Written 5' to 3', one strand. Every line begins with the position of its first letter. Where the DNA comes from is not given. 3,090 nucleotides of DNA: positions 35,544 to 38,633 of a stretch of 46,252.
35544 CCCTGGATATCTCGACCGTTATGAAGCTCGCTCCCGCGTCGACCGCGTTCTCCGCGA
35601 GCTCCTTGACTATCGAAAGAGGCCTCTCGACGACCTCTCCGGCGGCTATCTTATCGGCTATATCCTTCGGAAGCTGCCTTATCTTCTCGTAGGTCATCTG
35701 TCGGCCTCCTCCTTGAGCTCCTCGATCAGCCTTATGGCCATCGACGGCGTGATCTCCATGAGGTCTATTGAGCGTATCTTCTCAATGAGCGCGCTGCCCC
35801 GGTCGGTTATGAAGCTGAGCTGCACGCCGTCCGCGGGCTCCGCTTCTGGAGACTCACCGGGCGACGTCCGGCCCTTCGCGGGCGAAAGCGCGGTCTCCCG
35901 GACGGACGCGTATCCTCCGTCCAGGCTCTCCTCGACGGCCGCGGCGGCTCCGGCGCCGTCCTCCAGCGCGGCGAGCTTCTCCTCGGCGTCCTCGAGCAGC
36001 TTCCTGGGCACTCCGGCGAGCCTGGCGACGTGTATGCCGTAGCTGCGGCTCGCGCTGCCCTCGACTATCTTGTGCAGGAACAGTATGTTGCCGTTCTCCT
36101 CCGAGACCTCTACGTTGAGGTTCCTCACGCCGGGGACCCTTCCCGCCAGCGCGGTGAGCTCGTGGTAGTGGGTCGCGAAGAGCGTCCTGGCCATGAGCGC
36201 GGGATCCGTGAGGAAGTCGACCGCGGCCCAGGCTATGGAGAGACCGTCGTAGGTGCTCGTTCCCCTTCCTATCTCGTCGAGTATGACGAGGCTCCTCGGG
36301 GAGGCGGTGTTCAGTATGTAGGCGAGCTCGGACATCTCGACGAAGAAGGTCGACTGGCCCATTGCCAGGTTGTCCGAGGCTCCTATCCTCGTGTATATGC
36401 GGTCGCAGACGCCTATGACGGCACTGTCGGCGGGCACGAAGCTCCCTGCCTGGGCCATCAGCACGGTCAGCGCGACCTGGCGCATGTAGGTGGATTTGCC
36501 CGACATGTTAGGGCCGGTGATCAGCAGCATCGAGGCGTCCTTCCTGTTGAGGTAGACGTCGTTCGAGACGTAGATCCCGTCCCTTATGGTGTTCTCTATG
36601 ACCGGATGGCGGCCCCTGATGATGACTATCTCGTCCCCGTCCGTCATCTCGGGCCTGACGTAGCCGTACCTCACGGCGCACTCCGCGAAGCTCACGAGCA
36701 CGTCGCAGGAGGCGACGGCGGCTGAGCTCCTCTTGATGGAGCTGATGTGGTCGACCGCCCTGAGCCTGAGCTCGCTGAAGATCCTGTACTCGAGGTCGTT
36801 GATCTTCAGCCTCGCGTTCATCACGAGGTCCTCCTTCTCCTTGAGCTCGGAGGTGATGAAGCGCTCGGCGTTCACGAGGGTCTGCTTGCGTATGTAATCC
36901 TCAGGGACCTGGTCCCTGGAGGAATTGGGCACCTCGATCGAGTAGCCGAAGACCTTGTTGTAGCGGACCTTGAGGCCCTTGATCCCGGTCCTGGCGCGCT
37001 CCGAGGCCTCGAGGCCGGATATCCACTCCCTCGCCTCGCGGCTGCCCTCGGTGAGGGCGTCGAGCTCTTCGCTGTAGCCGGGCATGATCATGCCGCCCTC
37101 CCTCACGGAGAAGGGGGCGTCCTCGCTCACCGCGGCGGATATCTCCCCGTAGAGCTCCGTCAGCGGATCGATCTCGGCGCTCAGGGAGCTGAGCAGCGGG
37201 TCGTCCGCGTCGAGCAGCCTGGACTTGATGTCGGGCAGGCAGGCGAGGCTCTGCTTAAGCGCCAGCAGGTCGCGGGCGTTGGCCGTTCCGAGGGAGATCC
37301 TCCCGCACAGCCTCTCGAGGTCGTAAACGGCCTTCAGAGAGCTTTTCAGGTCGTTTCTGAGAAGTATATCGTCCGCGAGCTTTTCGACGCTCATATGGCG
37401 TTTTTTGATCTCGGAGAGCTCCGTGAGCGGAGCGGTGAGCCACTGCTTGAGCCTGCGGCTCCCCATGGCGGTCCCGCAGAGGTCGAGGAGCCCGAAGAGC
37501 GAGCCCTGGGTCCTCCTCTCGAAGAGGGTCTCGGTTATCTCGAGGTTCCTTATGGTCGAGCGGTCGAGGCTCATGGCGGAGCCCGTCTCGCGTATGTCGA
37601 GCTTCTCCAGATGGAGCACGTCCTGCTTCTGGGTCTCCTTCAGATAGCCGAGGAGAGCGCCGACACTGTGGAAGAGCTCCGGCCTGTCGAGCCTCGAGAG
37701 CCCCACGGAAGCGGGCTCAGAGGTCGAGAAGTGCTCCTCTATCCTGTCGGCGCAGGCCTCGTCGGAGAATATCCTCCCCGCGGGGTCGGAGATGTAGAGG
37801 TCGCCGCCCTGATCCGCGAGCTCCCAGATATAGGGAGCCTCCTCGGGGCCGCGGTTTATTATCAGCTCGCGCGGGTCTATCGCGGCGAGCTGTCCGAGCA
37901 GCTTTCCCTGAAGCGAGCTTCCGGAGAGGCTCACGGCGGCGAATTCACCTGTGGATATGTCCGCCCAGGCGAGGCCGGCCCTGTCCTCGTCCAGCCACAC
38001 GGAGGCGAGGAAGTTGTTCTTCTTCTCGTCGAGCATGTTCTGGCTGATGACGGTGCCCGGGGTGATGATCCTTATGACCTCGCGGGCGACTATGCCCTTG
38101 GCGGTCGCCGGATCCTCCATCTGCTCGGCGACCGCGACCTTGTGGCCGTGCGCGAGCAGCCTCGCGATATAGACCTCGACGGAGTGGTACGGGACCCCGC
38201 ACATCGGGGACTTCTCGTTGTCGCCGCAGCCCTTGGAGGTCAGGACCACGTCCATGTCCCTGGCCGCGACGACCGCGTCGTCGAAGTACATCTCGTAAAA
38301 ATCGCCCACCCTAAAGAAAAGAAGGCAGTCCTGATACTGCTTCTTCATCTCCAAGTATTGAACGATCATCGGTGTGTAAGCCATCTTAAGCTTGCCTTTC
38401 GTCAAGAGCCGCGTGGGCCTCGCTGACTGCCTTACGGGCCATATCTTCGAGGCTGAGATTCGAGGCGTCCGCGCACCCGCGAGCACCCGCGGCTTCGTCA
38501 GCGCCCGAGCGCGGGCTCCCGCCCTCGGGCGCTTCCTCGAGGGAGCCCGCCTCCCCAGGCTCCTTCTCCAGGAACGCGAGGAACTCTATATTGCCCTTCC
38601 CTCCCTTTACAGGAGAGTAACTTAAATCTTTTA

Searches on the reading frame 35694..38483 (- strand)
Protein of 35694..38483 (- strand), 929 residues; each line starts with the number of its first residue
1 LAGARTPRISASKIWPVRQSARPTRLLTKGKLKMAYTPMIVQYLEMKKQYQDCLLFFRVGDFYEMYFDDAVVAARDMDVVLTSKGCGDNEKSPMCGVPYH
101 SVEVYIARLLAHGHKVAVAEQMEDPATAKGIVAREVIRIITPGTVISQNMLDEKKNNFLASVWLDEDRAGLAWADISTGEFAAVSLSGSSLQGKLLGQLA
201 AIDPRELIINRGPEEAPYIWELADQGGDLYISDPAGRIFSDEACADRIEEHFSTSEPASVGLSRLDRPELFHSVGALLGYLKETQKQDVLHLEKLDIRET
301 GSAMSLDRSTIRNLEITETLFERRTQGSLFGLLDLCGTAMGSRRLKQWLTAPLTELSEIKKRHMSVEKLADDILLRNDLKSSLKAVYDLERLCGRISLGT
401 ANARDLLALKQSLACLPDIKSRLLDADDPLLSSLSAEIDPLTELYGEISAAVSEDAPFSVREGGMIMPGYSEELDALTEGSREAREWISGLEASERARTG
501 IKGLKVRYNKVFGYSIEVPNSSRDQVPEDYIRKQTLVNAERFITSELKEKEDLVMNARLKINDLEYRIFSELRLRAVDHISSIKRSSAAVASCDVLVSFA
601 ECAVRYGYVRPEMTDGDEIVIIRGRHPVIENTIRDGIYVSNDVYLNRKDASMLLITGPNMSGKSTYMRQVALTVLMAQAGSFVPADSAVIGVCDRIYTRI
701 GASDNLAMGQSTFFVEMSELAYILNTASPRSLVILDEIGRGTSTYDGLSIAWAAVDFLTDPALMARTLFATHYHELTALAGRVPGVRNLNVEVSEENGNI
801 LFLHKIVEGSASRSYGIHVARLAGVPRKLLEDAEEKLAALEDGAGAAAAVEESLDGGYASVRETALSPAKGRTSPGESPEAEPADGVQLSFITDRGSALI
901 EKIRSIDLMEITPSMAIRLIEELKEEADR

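Call 67: search_protein_families(library=pfam, proteins=[window:35694-38483:-], max_evalue=0.001)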
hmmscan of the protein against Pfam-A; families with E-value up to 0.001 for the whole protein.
window:35694-38483:- (929 aa): 5 families
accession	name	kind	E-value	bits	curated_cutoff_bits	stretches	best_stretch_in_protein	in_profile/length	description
PF00488.27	MutS_V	-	5e-81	271.6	30.2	1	654-841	2-188/188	MutS domain V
PF05192.23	MutS_III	-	1.7e-50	172.5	34.1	1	309-600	1-194/194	MutS domain III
PF01624.25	MutS_I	-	2.6e-44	150.5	20.6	1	37-148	1-112/113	MutS domain I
PF05190.23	MutS_IV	-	1.4e-27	96.2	22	1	469-558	1-90/92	MutS family domain IV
PF05188.22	MutS_II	-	1e-14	55.5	25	1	157-292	1-132/133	MutS domain II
